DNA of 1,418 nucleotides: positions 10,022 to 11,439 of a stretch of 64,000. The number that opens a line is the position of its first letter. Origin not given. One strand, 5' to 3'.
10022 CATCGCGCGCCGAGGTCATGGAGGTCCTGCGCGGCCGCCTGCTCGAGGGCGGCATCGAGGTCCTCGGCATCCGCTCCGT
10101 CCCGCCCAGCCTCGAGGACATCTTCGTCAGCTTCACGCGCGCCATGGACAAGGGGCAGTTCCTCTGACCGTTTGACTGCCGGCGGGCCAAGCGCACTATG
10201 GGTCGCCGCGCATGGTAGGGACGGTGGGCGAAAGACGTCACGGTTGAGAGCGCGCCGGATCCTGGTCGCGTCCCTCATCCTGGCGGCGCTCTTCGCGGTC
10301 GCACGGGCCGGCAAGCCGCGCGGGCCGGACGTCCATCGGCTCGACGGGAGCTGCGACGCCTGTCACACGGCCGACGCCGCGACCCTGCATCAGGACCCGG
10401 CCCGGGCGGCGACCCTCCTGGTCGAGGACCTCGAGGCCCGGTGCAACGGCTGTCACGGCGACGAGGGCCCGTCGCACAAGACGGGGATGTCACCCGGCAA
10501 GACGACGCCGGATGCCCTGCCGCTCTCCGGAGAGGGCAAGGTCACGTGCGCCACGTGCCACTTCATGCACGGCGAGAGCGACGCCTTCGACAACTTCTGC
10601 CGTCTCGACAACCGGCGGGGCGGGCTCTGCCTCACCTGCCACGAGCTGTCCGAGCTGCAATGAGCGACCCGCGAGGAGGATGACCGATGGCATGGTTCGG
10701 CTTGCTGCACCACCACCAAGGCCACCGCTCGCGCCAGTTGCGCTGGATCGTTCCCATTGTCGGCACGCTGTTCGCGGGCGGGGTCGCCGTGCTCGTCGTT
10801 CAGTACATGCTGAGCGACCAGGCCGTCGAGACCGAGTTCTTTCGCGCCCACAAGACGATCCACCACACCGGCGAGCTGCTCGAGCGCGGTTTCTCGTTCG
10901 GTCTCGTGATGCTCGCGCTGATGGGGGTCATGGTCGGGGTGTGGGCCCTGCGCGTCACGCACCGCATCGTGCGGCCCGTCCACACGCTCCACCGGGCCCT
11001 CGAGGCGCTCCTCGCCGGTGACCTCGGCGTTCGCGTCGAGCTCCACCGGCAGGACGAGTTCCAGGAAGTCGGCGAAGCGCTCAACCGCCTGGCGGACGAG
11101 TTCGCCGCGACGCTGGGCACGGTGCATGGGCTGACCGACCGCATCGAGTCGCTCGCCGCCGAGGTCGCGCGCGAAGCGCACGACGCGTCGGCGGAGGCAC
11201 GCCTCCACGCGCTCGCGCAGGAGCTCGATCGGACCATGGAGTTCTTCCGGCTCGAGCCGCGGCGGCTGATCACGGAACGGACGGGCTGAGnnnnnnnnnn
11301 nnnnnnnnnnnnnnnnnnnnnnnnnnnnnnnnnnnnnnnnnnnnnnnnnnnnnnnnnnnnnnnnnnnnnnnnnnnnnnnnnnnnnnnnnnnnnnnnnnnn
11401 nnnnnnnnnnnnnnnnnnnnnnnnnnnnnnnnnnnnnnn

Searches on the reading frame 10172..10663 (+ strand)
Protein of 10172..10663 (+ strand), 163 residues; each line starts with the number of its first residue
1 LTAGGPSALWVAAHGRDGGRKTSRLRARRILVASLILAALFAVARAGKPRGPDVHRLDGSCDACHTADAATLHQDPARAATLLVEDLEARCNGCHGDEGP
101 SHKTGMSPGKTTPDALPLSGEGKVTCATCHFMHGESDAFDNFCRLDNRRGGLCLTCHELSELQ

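Call 3: search_protein_families(library=pfam, proteins=[window:10172-10663:+], max_evalue=0.1)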
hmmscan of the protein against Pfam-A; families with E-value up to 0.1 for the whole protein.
window:10172-10663:+ (163 aa): 5 families
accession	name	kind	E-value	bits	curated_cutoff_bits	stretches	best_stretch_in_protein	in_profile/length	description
PF14537.11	Cytochrom_c3_2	-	2.3e-06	28.4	25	1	55-143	2-74/79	Cytochrome c3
PF22113.1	Mtrc-MtrF_II-IV_dom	-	0.00022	21.2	30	1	55-135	78-168/176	Outer membrane cytochrome MtrC/MtrF-like, domains II/IV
PF14522.11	Cytochrome_C7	-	0.00024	21.3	24.8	0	58-130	13-66/67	Cytochrome c7 and related cytochrome c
PF09699.15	Paired_CXXCH_1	-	0.00024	21.2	20.6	1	123-158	8-37/41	Doubled CXXCH motif (Paired_CXXCH_1)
PF22678.1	Cytochrom_c_NrfB-like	-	0.0012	19.8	27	0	123-156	58-89/89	Cytochrome c-type protein NrfB-like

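Call 4: search_protein_families(library=ncbifam, proteins=[window:10172-10663:+], max_evalue=0.1)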
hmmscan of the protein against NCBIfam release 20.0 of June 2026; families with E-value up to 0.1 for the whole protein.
window:10172-10663:+ (163 aa): 7 families
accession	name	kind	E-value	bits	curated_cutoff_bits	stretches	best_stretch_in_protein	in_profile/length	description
NF008659.0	PRK11659.1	equivalog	3.9e-09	36.5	184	2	57-106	45-93/188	cytochrome c nitrite reductase pentaheme subunit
NF041028.1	decahem_GSU2203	exception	8.8e-08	31.7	325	1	58-158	125-208/317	GSU2203 family decaheme c-type cytochrome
TIGR03146.1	cyt_nit_nrfB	equivalog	1.3e-07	32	166.6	2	57-106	10-58/145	cytochrome c nitrite reductase pentaheme subunit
TIGR03508.1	decahem_SO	subfamily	0.0025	17.3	192.2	1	60-158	4-102/258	DmsE family decaheme c-type cytochrome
TIGR01905.1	paired_CXXCH_1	subfamily_domain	0.011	15.6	25.2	0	125-158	8-37/41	doubled CXXCH domain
TIGR03153.1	cytochr_NrfH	equivalog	0.039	14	134.2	0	53-102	23-66/138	cytochrome c nitrite reductase small subunit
NF047727.1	4hemeCytCCctA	equivalog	0.066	13.4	180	0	30-138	9-95/109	tetraheme c-type cytochrome CctA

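Call 50: search_protein_families(library=padloc, proteins=[window:10172-10663:+], max_evalue=0.01)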
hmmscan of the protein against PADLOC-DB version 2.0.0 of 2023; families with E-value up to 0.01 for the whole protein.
window:10172-10663:+ (163 aa): 0 families

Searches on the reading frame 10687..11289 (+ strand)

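Call 3: search_protein_families(library=pfam, proteins=[window:10687-11289:+], max_evalue=0.1)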
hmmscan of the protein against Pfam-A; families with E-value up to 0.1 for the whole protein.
window:10687-11289:+ (200 aa): 3 families
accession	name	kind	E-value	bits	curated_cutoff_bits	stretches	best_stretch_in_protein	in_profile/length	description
PF00672.30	HAMP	-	5.3e-12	46.3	25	1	90-138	2-50/53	HAMP domain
PF05545.16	FixQ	-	0.055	13.9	29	0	68-89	10-31/49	Cbb3-type cytochrome oxidase component FixQ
PF24358.1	ABCC10_N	-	0.062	13.2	26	0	75-112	87-124/200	ABCC10 N-terminal domain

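Call 4: search_protein_families(library=ncbifam, proteins=[window:10687-11289:+], max_evalue=0.1)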
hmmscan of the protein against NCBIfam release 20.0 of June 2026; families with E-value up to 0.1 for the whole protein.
window:10687-11289:+ (200 aa): 22 families
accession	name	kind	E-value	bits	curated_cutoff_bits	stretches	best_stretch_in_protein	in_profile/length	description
NF058645.1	MCPCtpMPsAe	equivalog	2.2e-10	39.9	900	1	73-168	208-305/558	methyl-accepting chemotaxis protein CtpM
NF047851.1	MCPCitTducer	equivalog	5.4e-08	32.4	900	1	69-177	193-300/553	methyl-accepting chemotaxis citrate transducer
NF040691.1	MtrAB_MtrB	equivalog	5.7e-08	32.2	450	1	74-144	193-262/507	MtrAB system histidine kinase MtrB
NF011615.0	PRK15041.1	equivalog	5.8e-08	31.8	947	1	74-175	199-299/554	methyl-accepting chemotaxis protein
NF038263.1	prot_phos_SiaA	equivalog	5.9e-08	31.7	700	1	73-164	313-397/658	biofilm regulation protein phosphatase SiaA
TIGR02956.1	TMAO_torS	equivalog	5.5e-06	24.8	676.5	1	44-140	305-402/967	TMAO reductase system sensor histidine kinase/response regulator TorS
NF007896.0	PRK10600.1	equivalog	4.2e-05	22.4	578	1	71-161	155-242/598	nitrate/nitrite two-component system sensor histidine kinase NarX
NF012163.2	BaeS_SmeS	equivalog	4.8e-05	22.5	500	1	74-138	168-232/457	sensor histidine kinase efflux regulator BaeS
NF033092.0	HK_WalK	equivalog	7.6e-05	21.5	725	1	51-155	165-262/594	cell wall metabolism sensor histidine kinase WalK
NF012226.0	AdeS_HK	equivalog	9.1e-05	21.8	500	1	33-137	23-129/353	two-component sensor histidine kinase AdeS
NF007837.0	PRK10549.1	equivalog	0.00016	20.5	603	1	77-138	171-232/466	envelope stress sensor histidine kinase BaeS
NF008025.0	PRK10755.1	equivalog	0.0012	17.6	314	1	72-174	73-164/362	two-component system sensor histidine kinase PmrB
NF007898.0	PRK10604.1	equivalog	0.0018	17.5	478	1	95-153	161-219/433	two-component system sensor histidine kinase RstB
NF007423.1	PRK09966.1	equivalog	0.0027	16.7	325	1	67-142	148-224/390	diguanylate cyclase DgcN/YfiN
NF033093.1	HK_VicK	exception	0.0033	16.1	680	1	71-158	14-101/448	cell wall metabolism sensor histidine kinase VicK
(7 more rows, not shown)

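Call 50: search_protein_families(library=padloc, proteins=[window:10687-11289:+], max_evalue=0.01)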
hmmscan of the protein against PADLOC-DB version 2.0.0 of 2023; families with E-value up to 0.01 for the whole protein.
window:10687-11289:+ (200 aa): 0 families
